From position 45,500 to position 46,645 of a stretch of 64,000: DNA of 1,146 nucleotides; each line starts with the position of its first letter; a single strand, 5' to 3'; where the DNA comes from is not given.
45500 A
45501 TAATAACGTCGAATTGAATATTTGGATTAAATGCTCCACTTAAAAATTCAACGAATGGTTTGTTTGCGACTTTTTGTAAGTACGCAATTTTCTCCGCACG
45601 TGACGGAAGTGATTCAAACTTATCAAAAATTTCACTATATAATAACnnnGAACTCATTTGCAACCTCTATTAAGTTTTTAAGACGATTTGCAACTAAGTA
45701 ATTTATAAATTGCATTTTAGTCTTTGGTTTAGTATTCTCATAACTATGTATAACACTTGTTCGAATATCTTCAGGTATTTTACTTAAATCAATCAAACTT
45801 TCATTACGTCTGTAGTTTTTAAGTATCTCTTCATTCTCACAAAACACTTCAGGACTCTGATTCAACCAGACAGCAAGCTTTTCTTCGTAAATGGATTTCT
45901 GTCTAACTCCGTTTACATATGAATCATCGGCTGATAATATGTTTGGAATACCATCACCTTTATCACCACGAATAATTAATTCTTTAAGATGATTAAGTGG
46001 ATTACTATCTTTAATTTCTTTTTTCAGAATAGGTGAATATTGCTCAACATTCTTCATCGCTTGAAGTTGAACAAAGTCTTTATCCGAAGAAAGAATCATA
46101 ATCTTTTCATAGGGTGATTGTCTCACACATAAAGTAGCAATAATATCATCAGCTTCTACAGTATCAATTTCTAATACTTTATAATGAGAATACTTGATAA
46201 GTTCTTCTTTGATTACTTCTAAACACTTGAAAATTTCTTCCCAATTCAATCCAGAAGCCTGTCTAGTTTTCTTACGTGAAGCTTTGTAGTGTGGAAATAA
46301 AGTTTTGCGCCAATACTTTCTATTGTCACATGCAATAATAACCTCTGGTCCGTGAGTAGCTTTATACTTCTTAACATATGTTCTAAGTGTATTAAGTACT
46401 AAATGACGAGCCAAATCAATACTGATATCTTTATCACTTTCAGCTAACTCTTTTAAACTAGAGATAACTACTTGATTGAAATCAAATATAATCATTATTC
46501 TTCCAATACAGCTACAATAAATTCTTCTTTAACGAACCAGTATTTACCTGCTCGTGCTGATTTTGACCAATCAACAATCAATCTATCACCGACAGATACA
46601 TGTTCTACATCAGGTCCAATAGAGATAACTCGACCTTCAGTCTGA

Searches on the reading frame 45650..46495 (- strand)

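Call 24: search_protein_families(library=phrogs, proteins=[window:45650-46495:-], max_evalue=0.0001)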
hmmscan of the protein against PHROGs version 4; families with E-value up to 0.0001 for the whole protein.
window:45650-46495:- (282 aa): 1 family
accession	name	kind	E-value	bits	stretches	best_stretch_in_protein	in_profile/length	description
phrog_107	-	DNA, RNA and nucleotide metabolism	1.9e-51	176.8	1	1-282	121-406/542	exonuclease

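Call 35: search_protein_families(library=pfam, proteins=[window:45650-46495:-], max_evalue=0.01)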
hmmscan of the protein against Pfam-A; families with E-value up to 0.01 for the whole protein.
window:45650-46495:- (282 aa): 2 families
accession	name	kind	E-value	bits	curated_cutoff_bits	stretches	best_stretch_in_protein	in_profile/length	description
PF02739.22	5_3_exonuc_N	-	2.1e-20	73.5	34.3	1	31-155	34-147/164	5'-3' exonuclease, N-terminal resolvase-like domain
PF09293.15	RNaseH_C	-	9.6e-14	52.3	25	1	174-282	11-124/124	T4 RNase H, C terminal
